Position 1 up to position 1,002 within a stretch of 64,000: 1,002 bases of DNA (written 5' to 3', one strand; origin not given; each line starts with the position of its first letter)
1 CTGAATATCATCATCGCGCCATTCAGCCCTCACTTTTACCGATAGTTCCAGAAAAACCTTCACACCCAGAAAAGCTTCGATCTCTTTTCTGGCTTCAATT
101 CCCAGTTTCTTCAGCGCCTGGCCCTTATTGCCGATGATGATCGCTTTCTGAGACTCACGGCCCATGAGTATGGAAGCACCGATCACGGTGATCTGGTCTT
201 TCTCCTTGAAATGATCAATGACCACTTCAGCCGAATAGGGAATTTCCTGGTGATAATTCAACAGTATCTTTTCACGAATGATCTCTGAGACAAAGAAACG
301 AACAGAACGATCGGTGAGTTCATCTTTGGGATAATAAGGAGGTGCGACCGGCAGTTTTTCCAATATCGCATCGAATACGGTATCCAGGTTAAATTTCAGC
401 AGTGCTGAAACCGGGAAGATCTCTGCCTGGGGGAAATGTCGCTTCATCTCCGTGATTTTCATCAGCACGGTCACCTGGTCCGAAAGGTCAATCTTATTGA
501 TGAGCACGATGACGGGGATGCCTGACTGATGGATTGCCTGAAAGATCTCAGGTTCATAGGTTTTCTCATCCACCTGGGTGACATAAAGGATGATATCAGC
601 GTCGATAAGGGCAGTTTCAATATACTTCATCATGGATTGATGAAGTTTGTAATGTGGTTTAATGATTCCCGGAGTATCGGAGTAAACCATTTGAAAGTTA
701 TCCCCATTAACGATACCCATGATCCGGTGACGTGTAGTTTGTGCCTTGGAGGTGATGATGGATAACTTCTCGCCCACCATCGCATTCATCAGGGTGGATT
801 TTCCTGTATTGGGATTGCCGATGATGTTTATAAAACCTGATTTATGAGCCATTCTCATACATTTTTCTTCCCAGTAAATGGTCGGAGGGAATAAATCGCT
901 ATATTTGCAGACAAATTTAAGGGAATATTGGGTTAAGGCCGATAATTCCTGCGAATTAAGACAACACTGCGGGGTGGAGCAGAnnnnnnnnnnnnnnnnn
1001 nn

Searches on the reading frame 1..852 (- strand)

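Call 9: search_protein_families(library=pfam, proteins=[window:1-852:-], max_evalue=0.1)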
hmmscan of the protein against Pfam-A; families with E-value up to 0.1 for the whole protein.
window:1-852:- (284 aa): 15 families
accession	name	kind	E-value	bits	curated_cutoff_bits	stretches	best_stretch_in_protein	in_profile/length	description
PF01926.29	MMR_HSR1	-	2e-22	79.9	21.9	1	8-120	2-113/113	50S ribosome-binding GTPase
PF07650.23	KH_2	-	5.4e-16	58.6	22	1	203-279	1-78/78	KH domain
PF00009.33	GTP_EFTU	-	3.7e-11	43.4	26.5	1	25-168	47-187/188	Elongation factor Tu GTP binding domain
PF02421.24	FeoB_N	-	1.2e-10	41.6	27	1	8-162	3-155/156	Ferrous iron transport protein B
PF10662.15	PduV-EutP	-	4.8e-09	36.6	21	1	8-163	4-141/143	Ethanolamine utilisation - propanediol utilisation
PF00350.29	Dynamin_N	-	4.4e-08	33.8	27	2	8-41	1-33/168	Dynamin family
PF00071.28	Ras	-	6.1e-07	29.6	21.6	1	10-167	4-160/162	Ras family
PF03193.22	RsgA_GTPase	-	9.1e-06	26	30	1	8-65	109-170/174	RsgA GTPase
PF16897.10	MMR_HSR1_Xtn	-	8.8e-05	22.9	35.2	1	111-167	55-104/106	C-terminal region of MMR_HSR1 domain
PF04548.22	AIG1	-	0.00057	19.7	27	1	10-100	5-99/212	AIG1 family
PF08477.19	Roc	-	0.004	17.8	27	1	9-122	3-119/119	Ras of Complex, Roc, domain of DAPkinase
PF25683.1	URGCP_GTPase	-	0.0075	15.5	55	1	8-48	192-230/396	URGCP-like GTPase domain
PF00025.27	Arf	-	0.025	14.5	22.3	0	8-164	17-171/174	ADP-ribosylation factor family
PF02492.25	cobW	-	0.033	14.2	20.7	0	82-142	112-174/180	CobW/HypB/UreG, nucleotide-binding domain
PF13555.12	AAA_29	-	0.037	14.2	27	0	5-25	22-42/61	P-loop containing region of AAA domain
